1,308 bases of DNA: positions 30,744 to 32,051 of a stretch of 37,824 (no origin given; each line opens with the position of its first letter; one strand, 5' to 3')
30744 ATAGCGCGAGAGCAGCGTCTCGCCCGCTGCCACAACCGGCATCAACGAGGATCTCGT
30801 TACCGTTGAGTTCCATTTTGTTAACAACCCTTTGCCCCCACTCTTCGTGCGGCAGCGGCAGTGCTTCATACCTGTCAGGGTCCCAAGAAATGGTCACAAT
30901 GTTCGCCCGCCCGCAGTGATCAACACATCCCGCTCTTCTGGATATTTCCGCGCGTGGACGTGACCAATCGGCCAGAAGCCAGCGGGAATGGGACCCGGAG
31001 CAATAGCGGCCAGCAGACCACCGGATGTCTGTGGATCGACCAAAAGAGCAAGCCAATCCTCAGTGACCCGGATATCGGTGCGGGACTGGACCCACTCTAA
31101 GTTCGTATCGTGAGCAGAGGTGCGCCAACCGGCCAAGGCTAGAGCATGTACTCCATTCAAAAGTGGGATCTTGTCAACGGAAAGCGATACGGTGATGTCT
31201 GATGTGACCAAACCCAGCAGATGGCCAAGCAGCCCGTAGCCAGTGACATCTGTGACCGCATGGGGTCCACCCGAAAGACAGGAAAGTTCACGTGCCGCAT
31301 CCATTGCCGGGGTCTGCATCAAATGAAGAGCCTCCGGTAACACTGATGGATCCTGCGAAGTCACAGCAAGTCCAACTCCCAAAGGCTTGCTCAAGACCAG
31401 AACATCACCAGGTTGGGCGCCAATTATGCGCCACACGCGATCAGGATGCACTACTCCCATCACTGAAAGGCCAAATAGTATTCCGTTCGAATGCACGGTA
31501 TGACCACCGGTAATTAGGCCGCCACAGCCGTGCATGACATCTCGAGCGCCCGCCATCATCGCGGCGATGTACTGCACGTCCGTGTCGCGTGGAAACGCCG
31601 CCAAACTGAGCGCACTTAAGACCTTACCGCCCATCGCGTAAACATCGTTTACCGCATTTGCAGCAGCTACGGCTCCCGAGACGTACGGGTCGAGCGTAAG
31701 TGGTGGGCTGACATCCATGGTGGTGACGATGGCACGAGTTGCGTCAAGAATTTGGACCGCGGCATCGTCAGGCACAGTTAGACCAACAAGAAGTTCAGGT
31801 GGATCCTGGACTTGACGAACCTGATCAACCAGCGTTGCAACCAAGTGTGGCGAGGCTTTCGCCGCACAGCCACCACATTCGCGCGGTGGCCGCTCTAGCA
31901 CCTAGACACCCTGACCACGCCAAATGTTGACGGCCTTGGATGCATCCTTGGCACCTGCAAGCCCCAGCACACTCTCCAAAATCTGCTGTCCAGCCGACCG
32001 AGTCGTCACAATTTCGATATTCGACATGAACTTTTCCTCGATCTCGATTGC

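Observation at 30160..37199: Seven-gene translationally coupled operon embedding an intact SelD among small-molecule enzymes: candidate undescribed selenium pathway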

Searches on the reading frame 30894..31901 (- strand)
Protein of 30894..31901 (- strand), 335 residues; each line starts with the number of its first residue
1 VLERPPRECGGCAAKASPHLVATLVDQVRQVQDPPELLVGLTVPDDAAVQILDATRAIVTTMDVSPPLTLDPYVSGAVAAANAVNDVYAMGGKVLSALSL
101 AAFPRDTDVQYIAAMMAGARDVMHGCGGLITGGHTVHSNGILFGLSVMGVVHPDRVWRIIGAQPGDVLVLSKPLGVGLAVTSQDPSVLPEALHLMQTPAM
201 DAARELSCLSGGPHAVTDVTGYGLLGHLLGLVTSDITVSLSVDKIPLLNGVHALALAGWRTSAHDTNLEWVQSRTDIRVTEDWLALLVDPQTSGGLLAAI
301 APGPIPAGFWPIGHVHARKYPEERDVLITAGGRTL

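Call 3: search_protein_families(library=pfam, proteins=[window:30894-31901:-], max_evalue=0.01)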
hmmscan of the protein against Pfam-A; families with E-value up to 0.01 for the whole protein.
window:30894-31901:- (335 aa): 2 families
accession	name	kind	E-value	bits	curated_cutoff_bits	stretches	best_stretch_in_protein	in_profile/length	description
PF00586.29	AIRS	-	1.5e-16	61.2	24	1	45-151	2-112/112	AIR synthase related protein, N-terminal domain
PF02769.27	AIRS_C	-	1.1e-08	35.8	23.1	1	163-317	1-147/156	AIR synthase related protein, C-terminal domain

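Call 4: search_protein_families(library=ncbifam, proteins=[window:30894-31901:-], max_evalue=0.01)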
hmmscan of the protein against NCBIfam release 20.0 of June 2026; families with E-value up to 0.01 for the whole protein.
window:30894-31901:- (335 aa): 14 families
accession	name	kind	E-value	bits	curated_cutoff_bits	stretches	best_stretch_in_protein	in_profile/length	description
TIGR00476.1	selD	equivalog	5.2e-80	269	125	1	8-302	7-308/311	selenide, water dikinase SelD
NF002098.0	PRK00943.1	equivalog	8.8e-64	215.6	299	1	10-302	15-311/347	selenide, water dikinase SelD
TIGR04369.1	fusion_not_SelD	hypoth_equivalog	2.7e-38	131.6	700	1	7-301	353-682/701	oxidoreductase/SelD-related fusion protein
NF010705.0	PRK14105.1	equivalog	3.6e-37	128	291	1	10-255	15-278/345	selenide, water dikinase SelD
NF004351.0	PRK05731.1-4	equivalog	1.7e-16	60.2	324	1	31-316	27-297/321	thiamine-phosphate kinase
TIGR01379.1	thiL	equivalog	2.6e-16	59.5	184.15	1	41-255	21-246/320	thiamine-phosphate kinase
TIGR03267.1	methan_mark_2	hypoth_equivalog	5.5e-10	38.8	365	1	21-247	21-248/323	methanogenesis marker 2 protein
TIGR04049.1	AIR_rel_sll0787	hypoth_equivalog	1.5e-07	30.8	321.3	1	41-253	40-249/318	sll0787 family AIR synthase-like protein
NF004353.0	PRK05731.2-2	equivalog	5.8e-05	22.3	301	1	58-176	39-153/311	thiamine-phosphate kinase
NF004354.0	PRK05731.2-3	equivalog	0.00018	20.9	204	1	83-175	57-148/273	thiamine-phosphate kinase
TIGR02124.1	hypE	equivalog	0.002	17.2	251.6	1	41-254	30-252/332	hydrogenase expression/formation protein HypE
TIGR01736.1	FGAM_synth_II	equivalog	0.0032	15.8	525.75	1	31-99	414-476/718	phosphoribosylformylglycinamidine synthase subunit PurL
NF002290.1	PRK01213.1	equivalog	0.0032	15.7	648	0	44-100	423-481/723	phosphoribosylformylglycinamidine synthase subunit PurL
NF004350.0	PRK05731.1-1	equivalog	0.0038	16.2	441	1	55-248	46-242/325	thiamine-phosphate kinase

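Call 7: find_encoding_contigs(protein=window:30894-31901:-, flank=10000, max_places=6)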
Protein window:30894-31901:- (335 aa): 24 contigs read that carry it; 6 places shown.
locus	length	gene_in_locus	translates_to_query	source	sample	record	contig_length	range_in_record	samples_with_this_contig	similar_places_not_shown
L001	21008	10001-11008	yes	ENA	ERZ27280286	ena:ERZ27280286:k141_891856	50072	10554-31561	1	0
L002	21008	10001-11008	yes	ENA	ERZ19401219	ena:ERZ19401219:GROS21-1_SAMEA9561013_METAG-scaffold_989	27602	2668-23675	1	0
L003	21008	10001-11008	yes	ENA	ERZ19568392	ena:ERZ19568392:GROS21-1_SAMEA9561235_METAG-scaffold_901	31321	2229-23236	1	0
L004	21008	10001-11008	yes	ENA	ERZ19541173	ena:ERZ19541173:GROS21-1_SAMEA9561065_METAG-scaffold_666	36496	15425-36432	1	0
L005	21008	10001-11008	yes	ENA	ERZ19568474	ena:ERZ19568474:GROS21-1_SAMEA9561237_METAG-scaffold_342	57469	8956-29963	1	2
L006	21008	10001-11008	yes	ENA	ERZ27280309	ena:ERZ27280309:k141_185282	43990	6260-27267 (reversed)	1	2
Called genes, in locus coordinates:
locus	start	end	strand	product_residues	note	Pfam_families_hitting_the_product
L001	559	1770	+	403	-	PF02515:CoA_transf_3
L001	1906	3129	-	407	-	PF02515:CoA_transf_3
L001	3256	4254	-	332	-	PF07690:MFS_1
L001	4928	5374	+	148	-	PF00857:Isochorismatase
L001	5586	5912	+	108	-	-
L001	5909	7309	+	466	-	PF01676:Metalloenzyme, PF10143:PhosphMutase, PF01663:Phosphodiest (weak)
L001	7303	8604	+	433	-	PF02771:Acyl-CoA_dh_N, PF02770:Acyl-CoA_dh_M, PF00441:Acyl-CoA_dh_1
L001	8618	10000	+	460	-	PF03972:MmgE_PrpD_N, PF19305:MmgE_PrpD_C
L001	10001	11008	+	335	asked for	PF00586:AIRS, PF02769:AIRS_C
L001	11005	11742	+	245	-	PF01209:Ubie_methyltran (weak), PF13489:Methyltransf_23 (weak), PF13847:Methyltransf_31, PF08241:Methyltransf_11, PF08242:Methyltransf_12, PF13649:Methyltransf_25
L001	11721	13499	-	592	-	PF00005:ABC_tran, PF13304:AAA_21 (faint), PF00005:ABC_tran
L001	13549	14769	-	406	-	-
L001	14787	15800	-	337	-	PF02653:BPD_transp_2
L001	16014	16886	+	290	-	PF00795:CN_hydrolase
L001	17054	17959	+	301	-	PF00682:HMGL-like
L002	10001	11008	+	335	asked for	PF00586:AIRS, PF02769:AIRS_C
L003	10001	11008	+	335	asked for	PF00586:AIRS, PF02769:AIRS_C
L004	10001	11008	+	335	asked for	PF00586:AIRS, PF02769:AIRS_C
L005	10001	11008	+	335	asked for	PF00586:AIRS, PF02769:AIRS_C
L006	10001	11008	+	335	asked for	PF00586:AIRS, PF02769:AIRS_C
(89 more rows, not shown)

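Call 8: find_homologous_proteins(query=window:30894-31901:-, max_evalue=1e-20)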
Query window:30894-31901:- (335 aa): 7952 proteins with E <= 1e-20 among 8000 candidates; the best 120 are listed.
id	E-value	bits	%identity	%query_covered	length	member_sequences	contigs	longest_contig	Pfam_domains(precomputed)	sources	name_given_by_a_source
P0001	5.3e-212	721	99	100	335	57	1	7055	PF00586.30,PF02769.28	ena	-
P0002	6.5e-144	497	68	99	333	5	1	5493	PF00586.30,PF02769.28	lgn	-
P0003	5.6e-141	488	67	100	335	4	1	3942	PF00586.30,PF02769.28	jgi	-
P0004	8.9e-138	477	66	99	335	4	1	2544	PF00586.30,PF02769.28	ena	-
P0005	2.7e-133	463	67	98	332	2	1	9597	PF00586.30,PF02769.28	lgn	-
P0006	2.1e-132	460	67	96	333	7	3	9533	PF00586.30,PF02769.28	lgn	-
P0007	1.3e-120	421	79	73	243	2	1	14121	PF02769.28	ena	-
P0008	1.1e-97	346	54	99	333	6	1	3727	PF00586.30,PF02769.28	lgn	-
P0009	1.1e-95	339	53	98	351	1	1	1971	PF00586.30,PF02769.28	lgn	-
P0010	1.6e-95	338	54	99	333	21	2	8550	PF00586.30,PF02769.28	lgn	-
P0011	1.2e-93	332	52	96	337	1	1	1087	PF00586.30,PF02769.28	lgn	-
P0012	2.6e-93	331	54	95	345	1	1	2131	PF00586.30,PF02769.28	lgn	-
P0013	1.3e-91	326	52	98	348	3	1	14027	PF00586.30,PF02769.28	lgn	-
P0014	2.1e-88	315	51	93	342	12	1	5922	PF00586.30,PF02769.28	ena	-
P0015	4.4e-88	314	52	98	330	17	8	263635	PF00586.30,PF02769.28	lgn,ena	-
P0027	2.7e-72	262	48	93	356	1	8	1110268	PF00586.30,PF02769.28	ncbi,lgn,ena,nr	ncbi:MAG: selenide, water dikinase SelD [Proteobacteria bacterium]|nr:selenide, water dikinase SelD 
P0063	1.7e-66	243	48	92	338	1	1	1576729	PF00586.30,PF02769.28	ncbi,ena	-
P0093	2.7e-65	239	46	92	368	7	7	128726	PF00586.30,PF02769.28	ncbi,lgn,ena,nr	ncbi:MAG: selenide, water dikinase SelD [Actinomycetota bacterium]|nr:selenide, water dikinase SelD 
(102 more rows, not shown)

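Call 9: find_encoding_contigs(protein=P0007, flank=10000, max_places=2)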
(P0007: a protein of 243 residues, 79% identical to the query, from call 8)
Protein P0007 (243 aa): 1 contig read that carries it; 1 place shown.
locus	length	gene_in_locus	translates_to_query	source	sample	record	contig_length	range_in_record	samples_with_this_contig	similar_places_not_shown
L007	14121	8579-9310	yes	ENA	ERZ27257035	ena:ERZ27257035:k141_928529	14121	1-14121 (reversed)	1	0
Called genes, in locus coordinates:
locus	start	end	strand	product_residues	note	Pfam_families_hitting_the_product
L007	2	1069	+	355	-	?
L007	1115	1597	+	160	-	PF01257:2Fe-2S_thioredx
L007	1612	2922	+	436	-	PF01512:Complex1_51K, PF10531:SLBB (weak), PF22461:SLBB_2 (weak), PF10589:NADH_4Fe-4S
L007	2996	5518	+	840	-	PF00111:Fer2 (weak), PF13510:Fer2_4, PF10588:NADH-G_4Fe-4S_3, PF22117:Fer4_Nqo3, PF04879:Molybdop_Fe4S4, PF22151:Fer4_NDSU1, PF00384:Molybdopterin, PF01568:Molydop_binding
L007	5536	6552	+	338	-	PF00146:NADHdh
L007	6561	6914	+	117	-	PF00441:Acyl-CoA_dh_1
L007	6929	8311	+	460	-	PF03972:MmgE_PrpD_N, PF19305:MmgE_PrpD_C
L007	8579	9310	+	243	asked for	PF02769:AIRS_C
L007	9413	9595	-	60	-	-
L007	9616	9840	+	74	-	-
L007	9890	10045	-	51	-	-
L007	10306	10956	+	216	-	PF07603:Lcl_C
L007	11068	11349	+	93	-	-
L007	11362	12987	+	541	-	PF09479:Flg_new, PF02369:Big_1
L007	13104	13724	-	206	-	PF03006:HlyIII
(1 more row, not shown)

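Call 10: find_encoding_contigs(protein=P0005, flank=10000, max_places=2)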
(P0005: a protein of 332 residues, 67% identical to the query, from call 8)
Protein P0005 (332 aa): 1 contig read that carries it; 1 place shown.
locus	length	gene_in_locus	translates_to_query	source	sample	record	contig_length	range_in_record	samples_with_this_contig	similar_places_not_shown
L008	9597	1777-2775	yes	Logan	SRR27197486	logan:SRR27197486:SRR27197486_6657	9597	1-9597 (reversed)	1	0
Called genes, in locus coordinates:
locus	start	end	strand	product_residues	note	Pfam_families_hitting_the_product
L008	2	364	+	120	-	?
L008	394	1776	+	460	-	PF03972:MmgE_PrpD_N, PF19305:MmgE_PrpD_C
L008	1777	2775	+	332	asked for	PF00586:AIRS, PF02769:AIRS_C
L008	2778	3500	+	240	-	PF01209:Ubie_methyltran (weak), PF13489:Methyltransf_23, PF13847:Methyltransf_31, PF08241:Methyltransf_11, PF08242:Methyltransf_12, PF13649:Methyltransf_25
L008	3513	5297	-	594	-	PF00005:ABC_tran, PF13304:AAA_21 (faint), PF00005:ABC_tran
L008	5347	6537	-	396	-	-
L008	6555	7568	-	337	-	PF02653:BPD_transp_2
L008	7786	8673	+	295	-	PF00795:CN_hydrolase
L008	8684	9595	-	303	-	?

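Call 11: find_encoding_contigs(protein=P0015, flank=10000, max_places=2)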
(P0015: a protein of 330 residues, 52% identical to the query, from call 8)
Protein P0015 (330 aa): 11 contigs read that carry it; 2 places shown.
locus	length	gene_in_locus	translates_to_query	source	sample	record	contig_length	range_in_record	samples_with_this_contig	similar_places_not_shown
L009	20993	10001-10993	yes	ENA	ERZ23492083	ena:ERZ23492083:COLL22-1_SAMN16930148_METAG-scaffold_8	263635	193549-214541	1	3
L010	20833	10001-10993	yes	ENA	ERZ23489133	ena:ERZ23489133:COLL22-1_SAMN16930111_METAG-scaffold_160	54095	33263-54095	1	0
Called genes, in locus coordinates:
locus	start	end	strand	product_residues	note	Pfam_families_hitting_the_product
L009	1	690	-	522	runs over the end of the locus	PF02682:CT_C_D, PF02626:CT_A_B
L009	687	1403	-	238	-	PF03746:LamB_YcsF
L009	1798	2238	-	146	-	-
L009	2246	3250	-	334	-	PF07690:MFS_1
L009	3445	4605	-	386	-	PF02771:Acyl-CoA_dh_N, PF02770:Acyl-CoA_dh_M, PF00441:Acyl-CoA_dh_1, PF08028:Acyl-CoA_dh_2, PF22924:ACOX_C_alpha1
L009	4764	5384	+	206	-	PF00857:Isochorismatase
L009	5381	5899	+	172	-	PF01467:CTP_transf_like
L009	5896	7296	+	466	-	PF01676:Metalloenzyme, PF10143:PhosphMutase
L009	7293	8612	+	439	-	PF02771:Acyl-CoA_dh_N (faint), PF02770:Acyl-CoA_dh_M, PF00441:Acyl-CoA_dh_1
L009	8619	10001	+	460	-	PF03972:MmgE_PrpD_N, PF19305:MmgE_PrpD_C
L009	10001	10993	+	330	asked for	PF00586:AIRS, PF02769:AIRS_C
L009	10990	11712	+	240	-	PF13489:Methyltransf_23 (weak), PF08241:Methyltransf_11, PF08242:Methyltransf_12, PF13649:Methyltransf_25, PF13847:Methyltransf_31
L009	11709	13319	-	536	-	PF00005:ABC_tran, PF13304:AAA_21 (faint), PF00005:ABC_tran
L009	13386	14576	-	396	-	-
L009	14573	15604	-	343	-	PF02653:BPD_transp_2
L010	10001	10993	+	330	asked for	PF00586:AIRS, PF02769:AIRS_C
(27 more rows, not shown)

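Call 27: search_solved_structures(query=window:30894-31901:-, max_evalue=0.00001, show_alignments=2)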
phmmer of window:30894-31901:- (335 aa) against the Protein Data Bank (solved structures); distinct sequences matched with E-value up to 0.00001: 8.
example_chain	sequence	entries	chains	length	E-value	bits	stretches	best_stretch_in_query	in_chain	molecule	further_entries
3u0o_A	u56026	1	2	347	2e-40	142.4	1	10-302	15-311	Selenide, water dikinase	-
2yye_A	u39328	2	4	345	2.4e-35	125.7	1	10-300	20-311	Selenide, water dikinase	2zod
2zau_A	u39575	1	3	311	8.7e-34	120.6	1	42-300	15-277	Selenide, water dikinase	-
9hjt_F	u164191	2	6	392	1e-19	74.3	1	45-255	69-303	Selenide, water dikinase 1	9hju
3fd5_A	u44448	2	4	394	1.1e-19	74.3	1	45-255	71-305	Selenide, water dikinase 1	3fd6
5l16_A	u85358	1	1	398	1.6e-13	54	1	57-228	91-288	Putative selenophosphate synthetase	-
5cc8_A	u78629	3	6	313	1.3e-06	31.3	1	23-247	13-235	Thiamine-monophosphate kinase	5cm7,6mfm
5dd7_A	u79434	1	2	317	1.3e-06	31.2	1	23-247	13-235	Thiamine-monophosphate kinase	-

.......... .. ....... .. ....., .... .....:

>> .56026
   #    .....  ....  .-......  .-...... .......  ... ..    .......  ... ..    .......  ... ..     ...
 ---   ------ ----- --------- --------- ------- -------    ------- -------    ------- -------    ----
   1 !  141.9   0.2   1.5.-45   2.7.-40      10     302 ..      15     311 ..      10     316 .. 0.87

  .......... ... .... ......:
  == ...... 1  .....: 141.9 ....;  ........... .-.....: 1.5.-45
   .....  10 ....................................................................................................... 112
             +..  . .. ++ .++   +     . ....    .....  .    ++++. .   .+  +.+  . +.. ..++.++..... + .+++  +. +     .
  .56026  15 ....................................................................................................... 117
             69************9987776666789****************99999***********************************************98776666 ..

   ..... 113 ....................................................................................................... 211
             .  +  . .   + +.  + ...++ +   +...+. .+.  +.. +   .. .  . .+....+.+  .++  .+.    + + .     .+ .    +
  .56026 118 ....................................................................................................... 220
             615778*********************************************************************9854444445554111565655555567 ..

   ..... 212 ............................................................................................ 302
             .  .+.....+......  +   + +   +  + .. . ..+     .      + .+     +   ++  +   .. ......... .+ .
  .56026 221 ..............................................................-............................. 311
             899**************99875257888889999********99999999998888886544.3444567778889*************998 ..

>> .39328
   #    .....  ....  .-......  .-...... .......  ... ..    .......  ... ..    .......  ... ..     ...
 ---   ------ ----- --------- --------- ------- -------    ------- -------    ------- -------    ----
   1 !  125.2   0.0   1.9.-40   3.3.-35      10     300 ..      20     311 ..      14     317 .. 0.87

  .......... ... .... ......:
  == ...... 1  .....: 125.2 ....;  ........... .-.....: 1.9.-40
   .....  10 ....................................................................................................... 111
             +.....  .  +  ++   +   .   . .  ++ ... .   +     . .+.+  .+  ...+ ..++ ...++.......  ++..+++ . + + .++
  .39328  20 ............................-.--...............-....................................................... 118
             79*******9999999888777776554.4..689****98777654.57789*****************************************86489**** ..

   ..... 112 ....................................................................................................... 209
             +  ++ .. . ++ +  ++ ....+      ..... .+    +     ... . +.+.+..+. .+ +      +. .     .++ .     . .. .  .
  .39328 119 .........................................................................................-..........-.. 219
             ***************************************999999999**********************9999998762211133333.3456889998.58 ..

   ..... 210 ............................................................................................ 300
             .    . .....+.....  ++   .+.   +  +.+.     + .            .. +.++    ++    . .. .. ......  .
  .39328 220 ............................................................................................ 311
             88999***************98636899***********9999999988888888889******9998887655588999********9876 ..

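Call 49: find_encoding_contigs(protein=P0027, flank=8000, max_places=1)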
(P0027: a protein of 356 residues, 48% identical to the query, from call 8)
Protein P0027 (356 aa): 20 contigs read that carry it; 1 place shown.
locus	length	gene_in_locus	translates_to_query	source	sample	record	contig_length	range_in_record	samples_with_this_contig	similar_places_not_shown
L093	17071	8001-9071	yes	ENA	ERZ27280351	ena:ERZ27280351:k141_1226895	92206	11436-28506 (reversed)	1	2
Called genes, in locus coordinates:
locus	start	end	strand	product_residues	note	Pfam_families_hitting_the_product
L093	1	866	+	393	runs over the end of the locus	-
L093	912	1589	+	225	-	PF00483:NTP_transferase, PF12804:NTP_transf_3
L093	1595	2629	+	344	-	PF16881:LIAS_N, PF04055:Radical_SAM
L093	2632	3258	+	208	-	PF21948:LplA-B_cat, PF03099:BPL_LplA_LipB (faint)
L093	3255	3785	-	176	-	PF06052:3-HAO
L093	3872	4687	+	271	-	PF01925:TauE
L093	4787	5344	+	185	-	PF01467:CTP_transf_like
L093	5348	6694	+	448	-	PF01676:Metalloenzyme, PF10143:PhosphMutase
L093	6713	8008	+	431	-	PF02771:Acyl-CoA_dh_N (weak), PF02770:Acyl-CoA_dh_M, PF00441:Acyl-CoA_dh_1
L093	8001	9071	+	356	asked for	PF00586:AIRS, PF02769:AIRS_C (weak)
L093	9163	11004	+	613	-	PF00027:cNMP_binding, PF24179:NTE_Ploop, PF01734:Patatin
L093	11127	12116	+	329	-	PF00248:Aldo_ket_red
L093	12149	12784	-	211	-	-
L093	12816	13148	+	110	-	-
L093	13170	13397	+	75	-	-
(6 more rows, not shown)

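Call 50: find_encoding_contigs(protein=P0063, flank=8000, max_places=1)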
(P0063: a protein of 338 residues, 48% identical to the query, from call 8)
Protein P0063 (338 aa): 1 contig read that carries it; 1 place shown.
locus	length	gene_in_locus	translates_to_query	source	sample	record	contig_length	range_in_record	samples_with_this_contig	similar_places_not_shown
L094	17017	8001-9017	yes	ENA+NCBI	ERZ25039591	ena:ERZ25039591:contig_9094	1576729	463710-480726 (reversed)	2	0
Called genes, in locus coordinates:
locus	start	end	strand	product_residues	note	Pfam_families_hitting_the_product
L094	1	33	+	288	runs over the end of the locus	PF02737:3HCDH_N, PF00725:3HCDH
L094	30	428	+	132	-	PF02310:B12-binding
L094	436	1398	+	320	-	PF13280:WYL, PF25583:WCX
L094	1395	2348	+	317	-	PF19187:HTH_PafC, PF13280:WYL, PF25583:WCX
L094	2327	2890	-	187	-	PF00929:RNase_T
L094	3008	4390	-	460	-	PF13638:PIN_4, PF13401:AAA_22 (faint), PF02562:PhoH, PF13604:AAA_30 (weak)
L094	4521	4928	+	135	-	PF04677:CwfJ_C_1 (weak), PF11969:DcpS_C, PF01230:HIT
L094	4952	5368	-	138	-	-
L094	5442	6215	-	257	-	PF02585:PIG-L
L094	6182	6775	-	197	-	PF01983:CofC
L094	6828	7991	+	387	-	-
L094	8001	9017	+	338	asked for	PF00586:AIRS, PF02769:AIRS_C (weak)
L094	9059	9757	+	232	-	PF01351:RNase_HII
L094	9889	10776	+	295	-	-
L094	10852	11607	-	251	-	PF02358:Trehalose_PPase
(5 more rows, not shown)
